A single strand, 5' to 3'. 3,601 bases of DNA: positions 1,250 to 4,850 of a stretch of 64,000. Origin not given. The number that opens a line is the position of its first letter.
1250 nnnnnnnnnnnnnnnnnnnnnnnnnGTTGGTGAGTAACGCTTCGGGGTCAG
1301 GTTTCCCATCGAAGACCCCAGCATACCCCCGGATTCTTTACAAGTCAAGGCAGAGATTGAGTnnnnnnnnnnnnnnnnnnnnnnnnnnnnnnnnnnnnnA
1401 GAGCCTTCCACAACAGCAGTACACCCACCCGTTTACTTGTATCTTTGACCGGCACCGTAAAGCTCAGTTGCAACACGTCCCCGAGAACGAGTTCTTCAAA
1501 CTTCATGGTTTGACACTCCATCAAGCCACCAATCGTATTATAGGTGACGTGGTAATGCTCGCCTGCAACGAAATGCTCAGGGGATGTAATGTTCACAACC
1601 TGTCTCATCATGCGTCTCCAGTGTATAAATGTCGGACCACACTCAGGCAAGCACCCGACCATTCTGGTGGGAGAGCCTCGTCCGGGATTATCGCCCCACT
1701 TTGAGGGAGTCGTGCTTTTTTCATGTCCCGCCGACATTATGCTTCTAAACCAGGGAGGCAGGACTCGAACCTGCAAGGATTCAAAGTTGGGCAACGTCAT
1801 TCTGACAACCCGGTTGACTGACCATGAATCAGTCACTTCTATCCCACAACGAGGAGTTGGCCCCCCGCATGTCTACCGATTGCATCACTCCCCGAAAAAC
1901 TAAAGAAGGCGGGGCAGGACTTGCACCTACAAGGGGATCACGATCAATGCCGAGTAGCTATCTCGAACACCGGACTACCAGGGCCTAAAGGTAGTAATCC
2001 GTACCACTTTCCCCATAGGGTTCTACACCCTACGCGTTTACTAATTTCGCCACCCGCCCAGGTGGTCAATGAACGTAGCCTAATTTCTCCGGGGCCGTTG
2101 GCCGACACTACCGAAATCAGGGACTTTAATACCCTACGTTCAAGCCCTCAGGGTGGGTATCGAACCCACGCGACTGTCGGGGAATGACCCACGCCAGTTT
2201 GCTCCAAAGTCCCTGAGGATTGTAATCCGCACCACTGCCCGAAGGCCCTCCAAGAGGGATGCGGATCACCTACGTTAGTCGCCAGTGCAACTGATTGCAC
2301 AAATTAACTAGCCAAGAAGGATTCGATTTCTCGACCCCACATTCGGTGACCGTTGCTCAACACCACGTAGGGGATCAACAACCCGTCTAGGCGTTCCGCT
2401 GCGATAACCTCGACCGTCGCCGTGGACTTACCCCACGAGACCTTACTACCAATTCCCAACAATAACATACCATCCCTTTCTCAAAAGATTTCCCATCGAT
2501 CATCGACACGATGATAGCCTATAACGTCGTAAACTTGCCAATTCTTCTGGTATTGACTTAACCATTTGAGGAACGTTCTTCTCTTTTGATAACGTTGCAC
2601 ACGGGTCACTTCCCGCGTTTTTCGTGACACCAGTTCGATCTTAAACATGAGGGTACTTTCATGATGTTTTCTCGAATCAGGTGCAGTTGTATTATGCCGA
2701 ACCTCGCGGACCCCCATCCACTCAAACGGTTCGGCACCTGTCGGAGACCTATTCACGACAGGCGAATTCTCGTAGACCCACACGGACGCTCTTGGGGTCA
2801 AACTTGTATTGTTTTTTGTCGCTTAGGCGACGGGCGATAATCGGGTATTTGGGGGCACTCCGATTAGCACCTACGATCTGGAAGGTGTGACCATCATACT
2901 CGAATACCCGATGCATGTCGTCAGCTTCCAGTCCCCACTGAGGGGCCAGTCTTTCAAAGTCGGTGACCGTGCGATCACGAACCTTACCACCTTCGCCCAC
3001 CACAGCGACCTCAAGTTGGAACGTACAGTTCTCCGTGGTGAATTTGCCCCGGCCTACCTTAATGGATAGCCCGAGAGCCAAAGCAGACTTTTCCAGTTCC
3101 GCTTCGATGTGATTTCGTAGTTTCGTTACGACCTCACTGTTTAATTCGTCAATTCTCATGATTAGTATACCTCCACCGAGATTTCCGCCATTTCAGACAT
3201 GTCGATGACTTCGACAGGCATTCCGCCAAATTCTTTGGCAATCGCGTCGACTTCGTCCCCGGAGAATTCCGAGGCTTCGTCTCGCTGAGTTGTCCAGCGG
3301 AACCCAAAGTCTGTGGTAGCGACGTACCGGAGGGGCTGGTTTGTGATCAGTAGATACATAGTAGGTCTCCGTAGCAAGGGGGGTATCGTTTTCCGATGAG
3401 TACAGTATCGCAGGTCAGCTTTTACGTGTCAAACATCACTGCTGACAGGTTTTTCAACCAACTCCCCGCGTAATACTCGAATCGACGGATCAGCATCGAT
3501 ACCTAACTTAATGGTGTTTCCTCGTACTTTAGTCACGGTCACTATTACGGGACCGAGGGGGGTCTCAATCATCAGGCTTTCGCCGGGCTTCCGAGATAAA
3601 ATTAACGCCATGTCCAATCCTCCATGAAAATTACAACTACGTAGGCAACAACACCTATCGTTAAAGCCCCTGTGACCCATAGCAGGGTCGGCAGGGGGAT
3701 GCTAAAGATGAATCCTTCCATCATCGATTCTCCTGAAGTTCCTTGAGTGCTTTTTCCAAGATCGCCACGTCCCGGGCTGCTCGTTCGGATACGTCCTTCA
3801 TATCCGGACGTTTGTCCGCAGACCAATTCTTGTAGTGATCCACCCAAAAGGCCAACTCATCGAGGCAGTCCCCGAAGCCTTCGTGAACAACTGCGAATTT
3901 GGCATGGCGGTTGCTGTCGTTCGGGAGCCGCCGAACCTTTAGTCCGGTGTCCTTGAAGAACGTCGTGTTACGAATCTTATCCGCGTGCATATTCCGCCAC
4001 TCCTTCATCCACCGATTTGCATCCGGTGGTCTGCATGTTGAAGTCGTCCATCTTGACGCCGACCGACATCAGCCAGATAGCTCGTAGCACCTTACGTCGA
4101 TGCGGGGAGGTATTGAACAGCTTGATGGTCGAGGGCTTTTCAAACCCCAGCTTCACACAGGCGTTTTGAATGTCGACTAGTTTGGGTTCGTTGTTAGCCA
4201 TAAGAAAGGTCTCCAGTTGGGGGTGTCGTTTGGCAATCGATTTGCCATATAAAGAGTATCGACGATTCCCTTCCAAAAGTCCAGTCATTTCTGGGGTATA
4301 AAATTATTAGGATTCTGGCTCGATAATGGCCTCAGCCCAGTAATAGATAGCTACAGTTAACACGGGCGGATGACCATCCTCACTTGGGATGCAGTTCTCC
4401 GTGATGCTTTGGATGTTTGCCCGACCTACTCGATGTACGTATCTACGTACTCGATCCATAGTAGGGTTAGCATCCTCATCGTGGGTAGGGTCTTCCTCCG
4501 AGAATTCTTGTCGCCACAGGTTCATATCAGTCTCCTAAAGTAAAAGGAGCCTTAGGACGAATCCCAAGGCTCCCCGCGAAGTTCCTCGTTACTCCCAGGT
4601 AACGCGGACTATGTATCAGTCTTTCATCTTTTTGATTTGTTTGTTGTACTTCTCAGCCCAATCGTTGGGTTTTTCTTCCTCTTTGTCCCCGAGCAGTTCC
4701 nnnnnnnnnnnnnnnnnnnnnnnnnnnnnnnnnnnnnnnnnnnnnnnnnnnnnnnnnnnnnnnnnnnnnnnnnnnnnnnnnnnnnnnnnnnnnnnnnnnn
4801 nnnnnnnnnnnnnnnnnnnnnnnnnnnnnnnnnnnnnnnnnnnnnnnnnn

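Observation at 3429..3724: Phage-encoded CsrA homologue overlapping a tiny membrane protein gene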

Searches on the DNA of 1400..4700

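Call 78: search_rna_families(source=window, start=1400, end=4700, threshold=evalue, max_evalue=1)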
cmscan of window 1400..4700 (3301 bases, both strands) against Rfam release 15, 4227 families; matches with E-value up to 1: 1.
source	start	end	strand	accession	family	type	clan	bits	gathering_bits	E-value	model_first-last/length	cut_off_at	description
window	4530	4610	+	RF03856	mir-1188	Gene; miRNA;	-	22.1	106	0.22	1-82/82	no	mir-1188 microRNA precursor family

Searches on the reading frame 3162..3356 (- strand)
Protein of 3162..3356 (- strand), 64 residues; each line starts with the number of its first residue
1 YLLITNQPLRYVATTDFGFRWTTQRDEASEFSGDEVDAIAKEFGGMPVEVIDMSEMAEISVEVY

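Call 5: search_protein_families(library=pfam, proteins=[window:3162-3356:-], max_evalue=1)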
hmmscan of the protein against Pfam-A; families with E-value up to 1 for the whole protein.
window:3162-3356:- (64 aa): 1 family
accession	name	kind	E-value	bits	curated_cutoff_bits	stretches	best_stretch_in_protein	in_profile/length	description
PF10656.15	DUF2483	-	0.0037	17.8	27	1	26-59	26-57/72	Hypothetical protein of unknown function (DUF2483)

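Call 64: search_protein_families(library=phrogs, proteins=[window:3162-3356:-], max_evalue=0.01)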
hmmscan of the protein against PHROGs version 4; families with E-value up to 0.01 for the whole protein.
window:3162-3356:- (64 aa): 0 families
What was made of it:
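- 3162..3356 (-): Downstream 64-aa ORF of unknown function, 72 nt after csrA. No significant family hit (calls 5, 64).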
